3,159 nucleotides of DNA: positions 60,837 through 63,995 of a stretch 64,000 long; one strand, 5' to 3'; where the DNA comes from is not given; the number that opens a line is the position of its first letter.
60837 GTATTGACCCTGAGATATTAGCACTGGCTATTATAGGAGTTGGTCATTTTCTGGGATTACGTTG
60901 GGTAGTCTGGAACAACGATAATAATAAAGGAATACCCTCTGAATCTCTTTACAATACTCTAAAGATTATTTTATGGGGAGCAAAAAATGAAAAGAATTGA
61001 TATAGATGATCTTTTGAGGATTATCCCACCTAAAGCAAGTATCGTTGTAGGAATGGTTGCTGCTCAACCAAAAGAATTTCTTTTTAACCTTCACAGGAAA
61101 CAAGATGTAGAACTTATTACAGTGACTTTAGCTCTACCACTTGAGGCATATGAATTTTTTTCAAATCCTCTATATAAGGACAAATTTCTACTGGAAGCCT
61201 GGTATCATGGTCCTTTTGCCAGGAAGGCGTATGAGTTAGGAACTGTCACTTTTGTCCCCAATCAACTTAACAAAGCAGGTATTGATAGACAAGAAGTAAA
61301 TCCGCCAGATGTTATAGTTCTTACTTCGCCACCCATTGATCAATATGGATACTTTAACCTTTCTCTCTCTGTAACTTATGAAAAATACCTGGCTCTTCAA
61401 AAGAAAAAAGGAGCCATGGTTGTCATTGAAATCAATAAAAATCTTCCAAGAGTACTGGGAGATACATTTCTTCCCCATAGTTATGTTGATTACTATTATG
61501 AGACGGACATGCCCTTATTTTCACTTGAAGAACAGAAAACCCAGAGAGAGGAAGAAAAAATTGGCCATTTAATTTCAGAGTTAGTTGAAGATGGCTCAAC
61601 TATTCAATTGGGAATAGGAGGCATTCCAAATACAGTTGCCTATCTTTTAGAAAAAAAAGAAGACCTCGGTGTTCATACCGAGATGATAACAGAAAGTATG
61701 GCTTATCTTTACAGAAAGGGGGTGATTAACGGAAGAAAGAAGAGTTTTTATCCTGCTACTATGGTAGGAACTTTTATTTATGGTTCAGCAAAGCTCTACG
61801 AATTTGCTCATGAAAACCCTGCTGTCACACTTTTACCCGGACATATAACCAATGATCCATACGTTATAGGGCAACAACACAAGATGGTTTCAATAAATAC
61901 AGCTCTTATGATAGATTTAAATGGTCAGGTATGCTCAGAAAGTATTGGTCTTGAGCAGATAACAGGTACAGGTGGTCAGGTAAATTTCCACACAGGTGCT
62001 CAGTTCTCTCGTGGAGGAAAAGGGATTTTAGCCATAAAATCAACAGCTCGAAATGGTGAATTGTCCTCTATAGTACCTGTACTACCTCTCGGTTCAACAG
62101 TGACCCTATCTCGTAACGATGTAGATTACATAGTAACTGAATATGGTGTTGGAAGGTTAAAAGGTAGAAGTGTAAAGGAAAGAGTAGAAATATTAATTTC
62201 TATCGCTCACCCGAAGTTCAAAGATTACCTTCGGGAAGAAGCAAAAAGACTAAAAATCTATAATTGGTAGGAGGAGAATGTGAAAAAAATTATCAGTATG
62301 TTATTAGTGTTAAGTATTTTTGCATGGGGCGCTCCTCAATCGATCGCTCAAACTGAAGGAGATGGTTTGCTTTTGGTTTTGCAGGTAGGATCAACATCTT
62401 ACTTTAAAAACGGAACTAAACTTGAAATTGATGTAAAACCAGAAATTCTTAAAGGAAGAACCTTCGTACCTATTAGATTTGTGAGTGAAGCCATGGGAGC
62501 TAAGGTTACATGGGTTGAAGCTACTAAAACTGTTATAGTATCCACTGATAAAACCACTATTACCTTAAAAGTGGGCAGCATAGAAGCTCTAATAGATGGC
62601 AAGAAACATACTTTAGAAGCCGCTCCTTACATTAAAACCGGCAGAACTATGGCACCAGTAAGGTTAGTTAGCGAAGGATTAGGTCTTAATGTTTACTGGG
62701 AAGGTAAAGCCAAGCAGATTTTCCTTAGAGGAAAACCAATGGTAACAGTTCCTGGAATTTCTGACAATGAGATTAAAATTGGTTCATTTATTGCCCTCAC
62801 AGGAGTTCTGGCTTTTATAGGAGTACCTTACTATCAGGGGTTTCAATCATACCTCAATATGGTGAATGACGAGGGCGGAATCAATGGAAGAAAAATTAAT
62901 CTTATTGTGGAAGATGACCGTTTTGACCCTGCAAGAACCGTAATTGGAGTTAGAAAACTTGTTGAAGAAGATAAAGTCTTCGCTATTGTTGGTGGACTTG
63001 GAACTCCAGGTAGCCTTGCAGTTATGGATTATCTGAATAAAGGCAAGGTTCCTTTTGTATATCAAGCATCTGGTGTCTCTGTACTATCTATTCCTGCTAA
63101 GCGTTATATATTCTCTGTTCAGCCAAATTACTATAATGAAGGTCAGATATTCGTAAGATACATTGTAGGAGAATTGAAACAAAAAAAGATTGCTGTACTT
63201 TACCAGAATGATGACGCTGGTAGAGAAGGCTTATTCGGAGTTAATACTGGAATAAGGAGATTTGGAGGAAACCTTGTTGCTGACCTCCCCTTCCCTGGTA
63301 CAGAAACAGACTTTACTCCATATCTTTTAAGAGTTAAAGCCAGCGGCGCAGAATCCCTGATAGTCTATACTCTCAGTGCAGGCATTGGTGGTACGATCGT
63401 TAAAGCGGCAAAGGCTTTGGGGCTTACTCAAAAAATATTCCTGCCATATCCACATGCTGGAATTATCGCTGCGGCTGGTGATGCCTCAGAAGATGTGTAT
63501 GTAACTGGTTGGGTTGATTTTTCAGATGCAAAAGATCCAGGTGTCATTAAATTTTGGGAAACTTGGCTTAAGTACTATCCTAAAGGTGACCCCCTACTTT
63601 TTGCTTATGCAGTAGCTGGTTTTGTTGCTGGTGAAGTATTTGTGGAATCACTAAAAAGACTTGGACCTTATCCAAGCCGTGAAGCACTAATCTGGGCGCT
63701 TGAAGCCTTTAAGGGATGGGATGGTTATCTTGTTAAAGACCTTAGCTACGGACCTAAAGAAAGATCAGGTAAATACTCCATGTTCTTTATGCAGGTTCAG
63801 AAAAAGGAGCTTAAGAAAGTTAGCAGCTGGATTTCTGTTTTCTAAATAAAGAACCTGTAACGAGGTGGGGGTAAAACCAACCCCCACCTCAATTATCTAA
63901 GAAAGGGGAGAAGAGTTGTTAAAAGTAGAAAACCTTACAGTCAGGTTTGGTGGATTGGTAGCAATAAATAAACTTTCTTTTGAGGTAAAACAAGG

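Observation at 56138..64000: Unrecognised operon: two tandem FabH-like paralogs, alpha/beta-hydrolase, SDR, double TetR, CoA-transferase and a dedicated ABC importer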

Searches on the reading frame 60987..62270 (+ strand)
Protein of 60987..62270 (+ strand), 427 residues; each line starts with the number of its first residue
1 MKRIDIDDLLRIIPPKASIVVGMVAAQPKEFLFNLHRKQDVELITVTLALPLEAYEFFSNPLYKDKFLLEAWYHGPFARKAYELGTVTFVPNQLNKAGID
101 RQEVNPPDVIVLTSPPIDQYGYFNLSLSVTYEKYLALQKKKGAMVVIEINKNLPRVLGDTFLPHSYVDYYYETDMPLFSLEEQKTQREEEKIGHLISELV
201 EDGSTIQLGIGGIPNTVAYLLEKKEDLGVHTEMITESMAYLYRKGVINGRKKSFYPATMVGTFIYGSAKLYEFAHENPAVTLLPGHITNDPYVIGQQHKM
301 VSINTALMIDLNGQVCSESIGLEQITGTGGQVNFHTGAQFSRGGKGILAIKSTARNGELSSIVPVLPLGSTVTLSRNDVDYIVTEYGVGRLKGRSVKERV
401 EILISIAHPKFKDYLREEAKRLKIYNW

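Call 3: search_protein_families(library=pfam, proteins=[window:60987-62270:+])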
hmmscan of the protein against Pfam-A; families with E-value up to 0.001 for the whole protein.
window:60987-62270:+ (427 aa): 2 families
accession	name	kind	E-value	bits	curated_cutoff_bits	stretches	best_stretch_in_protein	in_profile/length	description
PF13336.12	AcetylCoA_hyd_C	-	4.1e-59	199.4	23.7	1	266-419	1-154/154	Acetyl-CoA hydrolase/transferase C-terminal domain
PF02550.21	AcetylCoA_hydro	-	8.6e-08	32.9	24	1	77-174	94-190/198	Acetyl-CoA hydrolase/transferase N-terminal domain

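Call 4: search_protein_families(library=ncbifam, proteins=[window:60987-62270:+])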
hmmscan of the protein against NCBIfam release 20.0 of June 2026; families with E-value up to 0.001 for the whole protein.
window:60987-62270:+ (427 aa): 5 families
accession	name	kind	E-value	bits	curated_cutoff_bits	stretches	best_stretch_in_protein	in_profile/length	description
TIGR03948.1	butyr_acet_CoA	equivalog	1.3e-73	248.3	674.8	1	38-425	46-440/445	butyryl-CoA:acetate CoA-transferase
TIGR03458.1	YgfH_subfam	subfamily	2.9e-26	92.1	658.7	1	199-419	248-459/489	succinate CoA transferase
NF053666.1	BtrAceCoATfers1341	equivalog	5.2e-24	85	740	1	204-418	252-458/492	butyryl-CoA:acetate CoA transferase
NF053853.1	ScActCoATferScpC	equivalog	1.4e-22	80.1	500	1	201-417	254-461/493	succinyl-CoA:acetate CoA-transferase ScpC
TIGR02428.1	pcaJ_scoB_fam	subfamily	0.0006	19.3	243.55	0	189-232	3-45/207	3-oxoacid CoA-transferase subunit B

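Call 28: search_solved_structures(query=window:60987-62270:+, max_evalue=0.00001, show_alignments=1)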
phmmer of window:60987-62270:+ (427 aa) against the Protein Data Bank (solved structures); distinct sequences matched with E-value up to 0.00001: 20.
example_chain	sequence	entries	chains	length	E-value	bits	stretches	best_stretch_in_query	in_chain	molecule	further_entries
3eh7_A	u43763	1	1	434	4.4e-89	302.5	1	75-419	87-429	4-hydroxybutyrate CoA-transferase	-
9vag_F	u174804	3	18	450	1.3e-83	284.4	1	8-417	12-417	4-hydroxybutyrate coenzyme A transferase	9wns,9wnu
3d3u_A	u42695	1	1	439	1.1e-82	281.4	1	13-421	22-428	4-hydroxybutyrate CoA-transferase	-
3gk7_A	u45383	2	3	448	9.8e-81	275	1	45-420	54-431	4-Hydroxybutyrate CoA-transferase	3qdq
2oas_A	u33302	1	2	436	1.2e-71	245.1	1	24-419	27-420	4-hydroxybutyrate coenzyme A transferase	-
3qli_A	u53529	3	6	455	5.6e-65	223.1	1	86-423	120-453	Coenzyme A transferase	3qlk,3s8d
4n8h_A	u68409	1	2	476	6.2e-65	222.9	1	86-423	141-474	4-hydroxybutyrate coenzyme A transferase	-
4n8j_A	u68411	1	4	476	6.4e-65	222.9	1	86-423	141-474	Putative 4-hydroxybutyrate coenzyme A transferase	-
4n8i_A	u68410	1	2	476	6.7e-65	222.8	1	86-423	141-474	4-hydroxybutyrate coenzyme A transferase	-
4n8l_A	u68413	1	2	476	1.7e-64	221.5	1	86-423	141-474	Putative 4-hydroxybutyrate coenzyme A transferase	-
4n8k_A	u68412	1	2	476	4.4e-64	220.1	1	86-423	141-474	Putative 4-hydroxybutyrate coenzyme A transferase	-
2g39_A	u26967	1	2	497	9.5e-18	67.5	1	205-413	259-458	Acetyl-CoA hydrolase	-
2nvv_A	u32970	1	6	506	8.6e-13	51.2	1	200-417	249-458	Acetyl-CoA hydrolase/transferase family protein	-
8dh7_B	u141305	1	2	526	7.5e-11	44.8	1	199-422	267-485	Acetyl-CoA hydrolase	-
4eud_A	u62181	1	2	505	1.7e-07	33.7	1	206-418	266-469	Succinyl-CoA:acetate coenzyme A transferase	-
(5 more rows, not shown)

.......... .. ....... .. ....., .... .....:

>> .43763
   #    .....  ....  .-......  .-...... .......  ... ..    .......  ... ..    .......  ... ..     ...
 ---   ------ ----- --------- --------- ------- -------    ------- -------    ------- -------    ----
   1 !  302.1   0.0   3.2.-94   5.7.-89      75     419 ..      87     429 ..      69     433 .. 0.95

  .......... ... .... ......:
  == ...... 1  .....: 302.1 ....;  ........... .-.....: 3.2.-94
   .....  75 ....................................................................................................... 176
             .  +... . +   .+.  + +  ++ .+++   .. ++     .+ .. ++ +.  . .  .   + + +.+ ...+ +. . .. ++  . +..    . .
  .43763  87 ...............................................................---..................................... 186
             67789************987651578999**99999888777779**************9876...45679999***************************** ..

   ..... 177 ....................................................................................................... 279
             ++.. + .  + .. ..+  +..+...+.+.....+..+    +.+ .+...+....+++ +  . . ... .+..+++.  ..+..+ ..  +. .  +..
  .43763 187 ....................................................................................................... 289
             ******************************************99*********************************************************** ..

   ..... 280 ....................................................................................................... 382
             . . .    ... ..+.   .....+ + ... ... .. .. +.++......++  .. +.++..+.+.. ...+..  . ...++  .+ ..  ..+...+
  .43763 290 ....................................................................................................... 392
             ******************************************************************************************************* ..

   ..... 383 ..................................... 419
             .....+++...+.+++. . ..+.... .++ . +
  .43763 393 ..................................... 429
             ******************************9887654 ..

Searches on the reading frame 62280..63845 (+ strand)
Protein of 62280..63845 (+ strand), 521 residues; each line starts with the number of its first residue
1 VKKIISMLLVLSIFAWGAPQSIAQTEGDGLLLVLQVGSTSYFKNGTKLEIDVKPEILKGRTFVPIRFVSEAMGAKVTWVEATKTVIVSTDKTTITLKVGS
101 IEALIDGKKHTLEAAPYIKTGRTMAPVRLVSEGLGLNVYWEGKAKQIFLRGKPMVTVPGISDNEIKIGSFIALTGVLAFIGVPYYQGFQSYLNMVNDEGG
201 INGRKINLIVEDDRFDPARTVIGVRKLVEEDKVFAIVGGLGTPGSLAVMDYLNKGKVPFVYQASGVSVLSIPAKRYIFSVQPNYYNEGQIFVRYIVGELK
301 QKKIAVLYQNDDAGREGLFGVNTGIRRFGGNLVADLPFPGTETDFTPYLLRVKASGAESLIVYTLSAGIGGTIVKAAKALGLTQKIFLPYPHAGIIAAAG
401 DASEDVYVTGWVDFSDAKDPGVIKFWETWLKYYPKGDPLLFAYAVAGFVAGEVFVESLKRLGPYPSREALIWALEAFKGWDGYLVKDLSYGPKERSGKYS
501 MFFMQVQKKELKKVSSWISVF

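Call 3: search_protein_families(library=pfam, proteins=[window:62280-63845:+])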
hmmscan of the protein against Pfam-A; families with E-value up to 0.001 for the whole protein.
window:62280-63845:+ (521 aa): 4 families
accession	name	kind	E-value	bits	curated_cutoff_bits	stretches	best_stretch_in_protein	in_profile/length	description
PF13458.12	Peripla_BP_6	-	2.5e-67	228.4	31.7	1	164-509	1-341/343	Periplasmic binding protein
PF07833.16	Cu_amine_oxidN1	-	3e-35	120.9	24.2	1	44-148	3-107/108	Copper amine oxidase N-terminal domain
PF01094.35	ANF_receptor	-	4.2e-12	46.2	25.4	1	195-388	13-210/353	Receptor family ligand binding region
PF13433.12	Peripla_BP_5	-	4e-08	33.2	27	1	165-239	1-75/363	Periplasmic binding protein domain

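Call 4: search_protein_families(library=ncbifam, proteins=[window:62280-63845:+])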
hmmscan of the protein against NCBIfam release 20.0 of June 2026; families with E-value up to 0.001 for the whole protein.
window:62280-63845:+ (521 aa): 3 families
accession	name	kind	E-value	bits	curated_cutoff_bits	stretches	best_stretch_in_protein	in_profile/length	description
NF011933.0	PRK15404.1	subfamily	1.4e-17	63.9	477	1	161-417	23-279/370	high-affinity branched-chain amino acid ABC transporter substrate-binding protein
TIGR03407.1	urea_ABC_UrtA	exception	1.5e-07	30.6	492.75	1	165-243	1-79/361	urea ABC transporter substrate-binding protein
TIGR03669.1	urea_ABC_arch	equivalog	4.1e-07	29.3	494.8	1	166-262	2-98/375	urea ABC transporter substrate-binding protein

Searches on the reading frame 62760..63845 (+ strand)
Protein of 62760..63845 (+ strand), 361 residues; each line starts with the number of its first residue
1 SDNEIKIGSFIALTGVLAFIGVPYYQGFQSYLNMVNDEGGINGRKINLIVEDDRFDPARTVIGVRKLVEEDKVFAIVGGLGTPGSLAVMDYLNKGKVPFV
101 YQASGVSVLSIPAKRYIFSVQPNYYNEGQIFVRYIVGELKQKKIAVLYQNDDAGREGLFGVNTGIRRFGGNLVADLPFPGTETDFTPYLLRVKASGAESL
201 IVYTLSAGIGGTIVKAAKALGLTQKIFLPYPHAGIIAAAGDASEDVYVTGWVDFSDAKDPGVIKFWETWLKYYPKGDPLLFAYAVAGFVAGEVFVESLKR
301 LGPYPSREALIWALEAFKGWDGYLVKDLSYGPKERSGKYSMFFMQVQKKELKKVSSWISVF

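Call 27: search_solved_structures(query=window:62760-63845:+, max_evalue=0.00001)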
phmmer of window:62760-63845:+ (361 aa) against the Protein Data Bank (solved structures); distinct sequences matched with E-value up to 0.00001: 36.
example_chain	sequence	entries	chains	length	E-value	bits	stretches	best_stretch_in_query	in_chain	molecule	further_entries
4kv7_A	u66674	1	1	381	3.6e-22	82.3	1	5-337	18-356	Probable leucine/isoleucine/valine-binding protein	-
3lop_A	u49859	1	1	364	1.1e-20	77.3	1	7-322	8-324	Substrate binding periplasmic protein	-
4ey3_A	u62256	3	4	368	4.8e-18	68.7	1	3-348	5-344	Twin-arginine translocation pathway signal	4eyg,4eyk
4zpj_A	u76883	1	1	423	2.4e-16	63.1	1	4-318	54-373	Extracellular ligand-binding receptor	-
3lkb_A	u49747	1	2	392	3.2e-16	62.7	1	12-302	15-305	Probable branched-chain amino acid ABC transporter, amino acid binding protein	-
4gnr_A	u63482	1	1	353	9.8e-16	61.1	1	3-226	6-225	ABC transporter substrate-binding protein-branched chain amino acid transport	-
7ylt_B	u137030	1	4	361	5e-15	58.8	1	4-103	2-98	Putative ABC transporter, substrate-binding protein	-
1z15_A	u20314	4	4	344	1e-13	54.4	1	4-252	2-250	Leu/Ile/Val-binding protein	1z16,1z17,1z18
2lbp_A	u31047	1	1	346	1.4e-13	54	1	4-284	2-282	LEUCINE-BINDING PROTEIN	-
4obb_A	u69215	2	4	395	2.4e-13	53.2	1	3-302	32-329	Amino acid/amide ABC transporter substrate-binding protein, HAAT family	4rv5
4nqr_A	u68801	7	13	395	2.5e-13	53.1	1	3-302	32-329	Amino acid/amide ABC transporter substrate-binding protein, HAAT family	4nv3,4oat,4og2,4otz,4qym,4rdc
2liv_A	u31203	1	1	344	3.5e-13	52.7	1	4-252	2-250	LEUCINE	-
4n03_A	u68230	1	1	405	9e-13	51.3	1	2-312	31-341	ABC-type branched-chain amino acid transport systems periplasmic component-like protein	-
4mpt_A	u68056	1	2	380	1.1e-12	51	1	4-205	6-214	Putative leu/ile/val-binding protein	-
4q6w_A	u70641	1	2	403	1.4e-12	50.7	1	4-205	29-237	Putative leu/ile/val-binding protein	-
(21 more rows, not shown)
